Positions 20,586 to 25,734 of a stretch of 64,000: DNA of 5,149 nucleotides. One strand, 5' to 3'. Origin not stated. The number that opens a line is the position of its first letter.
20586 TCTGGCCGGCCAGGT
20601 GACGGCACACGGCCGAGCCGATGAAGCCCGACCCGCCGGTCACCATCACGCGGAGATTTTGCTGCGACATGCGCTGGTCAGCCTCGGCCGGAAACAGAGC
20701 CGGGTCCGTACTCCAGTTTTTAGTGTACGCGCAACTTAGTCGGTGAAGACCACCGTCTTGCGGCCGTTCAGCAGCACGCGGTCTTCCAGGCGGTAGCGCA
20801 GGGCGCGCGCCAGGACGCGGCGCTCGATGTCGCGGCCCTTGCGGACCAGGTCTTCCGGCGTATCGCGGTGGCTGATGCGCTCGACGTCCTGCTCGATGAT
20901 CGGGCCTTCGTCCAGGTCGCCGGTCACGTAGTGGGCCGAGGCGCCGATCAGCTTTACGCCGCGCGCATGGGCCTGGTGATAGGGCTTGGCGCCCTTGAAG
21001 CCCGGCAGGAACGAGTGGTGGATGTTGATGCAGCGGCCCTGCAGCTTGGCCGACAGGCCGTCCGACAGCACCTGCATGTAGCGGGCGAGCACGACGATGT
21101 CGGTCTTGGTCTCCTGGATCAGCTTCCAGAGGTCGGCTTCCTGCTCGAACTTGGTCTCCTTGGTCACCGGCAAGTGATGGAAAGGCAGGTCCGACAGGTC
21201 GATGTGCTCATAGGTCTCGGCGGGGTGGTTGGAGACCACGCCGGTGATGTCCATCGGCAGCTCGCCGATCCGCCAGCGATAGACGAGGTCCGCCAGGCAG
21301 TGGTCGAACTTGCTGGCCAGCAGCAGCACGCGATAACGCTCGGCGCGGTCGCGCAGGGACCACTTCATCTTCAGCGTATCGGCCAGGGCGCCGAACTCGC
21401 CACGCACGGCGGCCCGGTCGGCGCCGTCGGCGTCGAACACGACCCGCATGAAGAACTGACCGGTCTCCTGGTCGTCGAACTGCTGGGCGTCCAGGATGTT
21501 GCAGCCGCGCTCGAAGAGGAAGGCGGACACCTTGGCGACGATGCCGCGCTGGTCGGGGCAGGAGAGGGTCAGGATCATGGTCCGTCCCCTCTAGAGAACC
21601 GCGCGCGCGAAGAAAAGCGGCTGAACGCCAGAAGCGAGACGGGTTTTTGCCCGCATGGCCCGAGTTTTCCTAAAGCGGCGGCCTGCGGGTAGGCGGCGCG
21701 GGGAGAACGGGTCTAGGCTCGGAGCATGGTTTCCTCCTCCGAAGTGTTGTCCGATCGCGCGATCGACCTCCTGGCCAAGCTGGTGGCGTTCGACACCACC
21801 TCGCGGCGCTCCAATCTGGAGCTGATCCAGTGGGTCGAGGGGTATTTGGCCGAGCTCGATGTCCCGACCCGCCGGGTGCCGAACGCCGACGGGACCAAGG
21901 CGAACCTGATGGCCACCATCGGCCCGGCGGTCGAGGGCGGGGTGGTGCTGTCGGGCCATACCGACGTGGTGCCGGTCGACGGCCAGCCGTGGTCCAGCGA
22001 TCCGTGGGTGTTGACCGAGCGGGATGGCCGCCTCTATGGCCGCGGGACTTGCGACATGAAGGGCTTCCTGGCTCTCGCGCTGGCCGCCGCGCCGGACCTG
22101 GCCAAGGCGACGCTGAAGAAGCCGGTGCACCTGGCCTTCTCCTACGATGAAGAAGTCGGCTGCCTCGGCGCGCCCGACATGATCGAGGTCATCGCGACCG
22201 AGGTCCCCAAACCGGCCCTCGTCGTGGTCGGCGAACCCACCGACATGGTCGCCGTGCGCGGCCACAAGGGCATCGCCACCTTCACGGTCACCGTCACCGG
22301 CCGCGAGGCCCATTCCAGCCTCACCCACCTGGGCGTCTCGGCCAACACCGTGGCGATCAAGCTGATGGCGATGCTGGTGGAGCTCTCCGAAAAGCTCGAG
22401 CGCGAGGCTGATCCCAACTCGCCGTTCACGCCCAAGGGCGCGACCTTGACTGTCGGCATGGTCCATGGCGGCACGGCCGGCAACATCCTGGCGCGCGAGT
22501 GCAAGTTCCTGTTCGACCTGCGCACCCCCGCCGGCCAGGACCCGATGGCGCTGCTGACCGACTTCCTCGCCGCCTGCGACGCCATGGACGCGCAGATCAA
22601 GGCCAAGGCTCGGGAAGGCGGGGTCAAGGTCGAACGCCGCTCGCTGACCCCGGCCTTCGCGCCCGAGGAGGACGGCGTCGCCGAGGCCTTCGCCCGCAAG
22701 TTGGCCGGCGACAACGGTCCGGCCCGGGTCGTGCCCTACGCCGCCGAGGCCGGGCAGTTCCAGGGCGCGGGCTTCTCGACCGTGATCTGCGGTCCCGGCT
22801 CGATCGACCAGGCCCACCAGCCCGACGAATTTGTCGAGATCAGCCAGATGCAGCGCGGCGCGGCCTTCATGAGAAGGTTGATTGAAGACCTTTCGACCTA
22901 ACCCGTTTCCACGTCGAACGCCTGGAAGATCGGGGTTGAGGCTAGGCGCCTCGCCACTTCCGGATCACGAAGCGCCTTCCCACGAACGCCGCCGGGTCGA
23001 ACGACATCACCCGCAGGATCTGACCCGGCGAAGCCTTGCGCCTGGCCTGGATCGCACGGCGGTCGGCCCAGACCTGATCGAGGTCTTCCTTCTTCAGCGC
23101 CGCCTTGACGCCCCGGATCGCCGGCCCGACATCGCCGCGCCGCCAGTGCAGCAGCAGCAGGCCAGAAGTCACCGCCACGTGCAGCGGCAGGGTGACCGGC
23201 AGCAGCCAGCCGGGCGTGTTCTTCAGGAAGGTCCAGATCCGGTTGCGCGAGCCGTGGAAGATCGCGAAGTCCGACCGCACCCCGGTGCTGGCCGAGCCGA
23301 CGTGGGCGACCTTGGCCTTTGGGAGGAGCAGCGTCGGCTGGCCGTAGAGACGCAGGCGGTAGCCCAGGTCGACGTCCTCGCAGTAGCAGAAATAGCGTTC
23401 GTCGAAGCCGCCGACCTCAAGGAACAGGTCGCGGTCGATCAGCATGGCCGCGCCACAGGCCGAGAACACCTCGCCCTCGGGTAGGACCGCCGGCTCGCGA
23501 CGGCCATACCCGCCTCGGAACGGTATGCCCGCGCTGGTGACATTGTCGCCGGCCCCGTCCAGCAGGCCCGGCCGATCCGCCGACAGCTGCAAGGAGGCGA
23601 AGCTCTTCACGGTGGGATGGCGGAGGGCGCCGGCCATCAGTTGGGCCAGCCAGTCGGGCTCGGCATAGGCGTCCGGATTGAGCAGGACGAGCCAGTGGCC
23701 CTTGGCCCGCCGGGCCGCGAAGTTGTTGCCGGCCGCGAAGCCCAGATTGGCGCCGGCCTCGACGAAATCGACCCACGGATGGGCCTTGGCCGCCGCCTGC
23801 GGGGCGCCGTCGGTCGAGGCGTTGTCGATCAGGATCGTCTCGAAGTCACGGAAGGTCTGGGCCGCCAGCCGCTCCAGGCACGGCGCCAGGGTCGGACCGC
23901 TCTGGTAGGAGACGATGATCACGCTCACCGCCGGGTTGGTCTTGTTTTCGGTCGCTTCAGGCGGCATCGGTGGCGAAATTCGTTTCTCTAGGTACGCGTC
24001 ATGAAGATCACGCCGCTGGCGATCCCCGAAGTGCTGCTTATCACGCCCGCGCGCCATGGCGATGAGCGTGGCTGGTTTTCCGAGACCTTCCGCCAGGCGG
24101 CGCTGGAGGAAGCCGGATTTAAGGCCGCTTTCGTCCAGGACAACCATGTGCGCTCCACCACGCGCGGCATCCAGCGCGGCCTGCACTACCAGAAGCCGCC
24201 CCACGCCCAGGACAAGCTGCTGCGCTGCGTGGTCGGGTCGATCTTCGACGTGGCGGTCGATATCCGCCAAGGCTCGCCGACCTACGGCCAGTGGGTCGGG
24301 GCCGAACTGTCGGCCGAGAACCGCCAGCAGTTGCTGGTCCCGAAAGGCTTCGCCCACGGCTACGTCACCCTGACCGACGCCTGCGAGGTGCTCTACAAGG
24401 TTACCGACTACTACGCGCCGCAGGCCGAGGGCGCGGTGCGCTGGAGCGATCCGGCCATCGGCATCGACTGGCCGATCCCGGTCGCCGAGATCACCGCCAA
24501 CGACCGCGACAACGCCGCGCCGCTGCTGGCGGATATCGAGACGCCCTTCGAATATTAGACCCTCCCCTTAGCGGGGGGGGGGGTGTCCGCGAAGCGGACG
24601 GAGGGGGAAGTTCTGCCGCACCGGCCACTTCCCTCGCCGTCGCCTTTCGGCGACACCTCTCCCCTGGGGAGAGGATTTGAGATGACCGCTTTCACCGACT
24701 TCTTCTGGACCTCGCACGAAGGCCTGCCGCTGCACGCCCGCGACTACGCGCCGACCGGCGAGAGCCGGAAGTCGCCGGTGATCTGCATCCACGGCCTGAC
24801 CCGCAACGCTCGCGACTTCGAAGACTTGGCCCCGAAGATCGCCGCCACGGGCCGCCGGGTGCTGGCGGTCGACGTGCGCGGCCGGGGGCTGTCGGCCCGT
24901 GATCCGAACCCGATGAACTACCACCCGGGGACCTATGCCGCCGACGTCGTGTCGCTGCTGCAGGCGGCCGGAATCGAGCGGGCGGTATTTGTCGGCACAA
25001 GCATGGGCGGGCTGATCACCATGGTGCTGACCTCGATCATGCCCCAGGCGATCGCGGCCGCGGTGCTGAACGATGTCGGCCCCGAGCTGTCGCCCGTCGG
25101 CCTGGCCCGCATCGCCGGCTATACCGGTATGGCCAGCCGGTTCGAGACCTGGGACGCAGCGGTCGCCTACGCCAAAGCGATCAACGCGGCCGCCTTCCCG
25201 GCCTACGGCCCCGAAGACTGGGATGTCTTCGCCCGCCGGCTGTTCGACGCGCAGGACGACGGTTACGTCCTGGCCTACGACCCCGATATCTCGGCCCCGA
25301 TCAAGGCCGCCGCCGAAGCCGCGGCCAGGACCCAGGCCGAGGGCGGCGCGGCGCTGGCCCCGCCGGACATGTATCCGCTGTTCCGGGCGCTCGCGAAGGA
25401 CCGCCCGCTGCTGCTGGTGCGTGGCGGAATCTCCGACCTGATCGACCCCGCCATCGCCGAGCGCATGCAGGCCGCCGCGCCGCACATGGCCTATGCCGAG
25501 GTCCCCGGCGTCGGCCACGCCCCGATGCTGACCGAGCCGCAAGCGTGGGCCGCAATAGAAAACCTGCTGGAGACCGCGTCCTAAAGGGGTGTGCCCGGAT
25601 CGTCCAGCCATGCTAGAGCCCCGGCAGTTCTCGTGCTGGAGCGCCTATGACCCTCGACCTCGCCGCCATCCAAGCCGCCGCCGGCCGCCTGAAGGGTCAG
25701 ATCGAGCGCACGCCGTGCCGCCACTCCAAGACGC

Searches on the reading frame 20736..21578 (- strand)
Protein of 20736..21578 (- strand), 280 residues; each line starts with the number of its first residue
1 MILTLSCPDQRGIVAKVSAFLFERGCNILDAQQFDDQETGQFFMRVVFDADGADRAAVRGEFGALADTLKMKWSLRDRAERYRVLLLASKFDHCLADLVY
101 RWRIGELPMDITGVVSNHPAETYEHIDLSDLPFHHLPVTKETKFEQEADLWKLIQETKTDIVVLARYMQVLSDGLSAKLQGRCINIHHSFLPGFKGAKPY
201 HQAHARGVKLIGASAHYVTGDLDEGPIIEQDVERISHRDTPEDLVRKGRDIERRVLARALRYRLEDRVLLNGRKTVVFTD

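Call 46: search_protein_families(library=pfam, proteins=[window:20736-21578:-], max_evalue=0.0001)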
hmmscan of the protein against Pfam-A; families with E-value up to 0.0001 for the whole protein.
window:20736-21578:- (280 aa): 2 families
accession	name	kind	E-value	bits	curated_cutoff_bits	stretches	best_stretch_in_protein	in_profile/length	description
PF00551.24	Formyl_trans_N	-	4e-34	118.4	26.1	1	83-260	2-181/181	Formyl transferase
PF01842.31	ACT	-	4.2e-10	39.7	27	1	2-55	2-56/66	ACT domain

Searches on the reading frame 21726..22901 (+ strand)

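Call 46: search_protein_families(library=pfam, proteins=[window:21726-22901:+], max_evalue=0.0001)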
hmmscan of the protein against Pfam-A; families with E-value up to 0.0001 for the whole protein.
window:21726-22901:+ (391 aa): 2 families
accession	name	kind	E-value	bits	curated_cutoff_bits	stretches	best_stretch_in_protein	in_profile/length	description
PF01546.33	Peptidase_M20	-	5.2e-38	131.5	24.6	1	75-387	2-205/206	Peptidase family M20/M25/M40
PF07687.19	M20_dimer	-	2.5e-22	79.3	21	1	179-287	2-102/107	Peptidase dimerisation domain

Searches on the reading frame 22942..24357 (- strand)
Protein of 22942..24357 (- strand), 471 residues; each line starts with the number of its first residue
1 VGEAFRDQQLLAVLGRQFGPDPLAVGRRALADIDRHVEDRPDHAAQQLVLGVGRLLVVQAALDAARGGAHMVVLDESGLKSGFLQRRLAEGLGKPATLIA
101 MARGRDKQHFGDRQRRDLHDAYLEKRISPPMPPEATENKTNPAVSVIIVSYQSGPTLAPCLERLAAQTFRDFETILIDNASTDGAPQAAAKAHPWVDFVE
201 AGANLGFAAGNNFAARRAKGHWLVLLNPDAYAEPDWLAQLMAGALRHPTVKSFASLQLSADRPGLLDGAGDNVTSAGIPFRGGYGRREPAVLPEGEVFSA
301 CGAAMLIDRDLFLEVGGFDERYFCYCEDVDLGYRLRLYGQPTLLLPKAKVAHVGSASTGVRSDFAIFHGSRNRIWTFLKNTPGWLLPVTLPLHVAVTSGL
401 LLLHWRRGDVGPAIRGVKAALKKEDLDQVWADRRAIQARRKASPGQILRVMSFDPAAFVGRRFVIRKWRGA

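Call 46: search_protein_families(library=pfam, proteins=[window:22942-24357:-], max_evalue=0.0001)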
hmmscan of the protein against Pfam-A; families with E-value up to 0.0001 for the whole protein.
window:22942-24357:- (471 aa): 3 families
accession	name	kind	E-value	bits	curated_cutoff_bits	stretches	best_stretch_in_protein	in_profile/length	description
PF00535.33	Glycos_transf_2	-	4.2e-21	76.1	23.3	1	145-250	1-109/168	Glycosyl transferase family 2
PF13641.12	Glyco_tranf_2_3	-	2.2e-13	51.2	27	1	142-354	1-213/230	Glycosyltransferase like family 2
PF10111.15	Glyco_tranf_2_2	-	2e-06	27.9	27.3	0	297-338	160-202/276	Glycosyltransferase like family 2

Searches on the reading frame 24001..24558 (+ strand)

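Call 46: search_protein_families(library=pfam, proteins=[window:24001-24558:+], max_evalue=0.0001)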
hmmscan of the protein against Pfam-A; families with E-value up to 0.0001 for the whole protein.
window:24001-24558:+ (185 aa): 1 family
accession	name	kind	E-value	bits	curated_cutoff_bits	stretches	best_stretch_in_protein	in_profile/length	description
PF00908.23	dTDP_sugar_isom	-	3.6e-70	235.5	27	1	6-178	2-168/168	dTDP-4-dehydrorhamnose 3,5-epimerase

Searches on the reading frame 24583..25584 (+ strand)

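Call 46: search_protein_families(library=pfam, proteins=[window:24583-25584:+], max_evalue=0.0001)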
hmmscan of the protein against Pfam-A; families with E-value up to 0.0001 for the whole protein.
window:24583-25584:+ (333 aa): 4 families
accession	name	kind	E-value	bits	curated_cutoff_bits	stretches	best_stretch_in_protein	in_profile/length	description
PF00561.26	Abhydrolase_1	-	2.9e-22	80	25.8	1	65-319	2-245/245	alpha/beta hydrolase fold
PF12697.13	Abhydrolase_6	-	1.2e-18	69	26.3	1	66-324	1-216/217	Alpha/beta hydrolase family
PF12146.15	Hydrolase_4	-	2.5e-11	43.8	27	1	63-162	4-106/239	Serine aminopeptidase, S33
PF05448.18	AXE1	-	7.9e-05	22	21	0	39-107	58-126/321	Acetyl xylan esterase (AXE1)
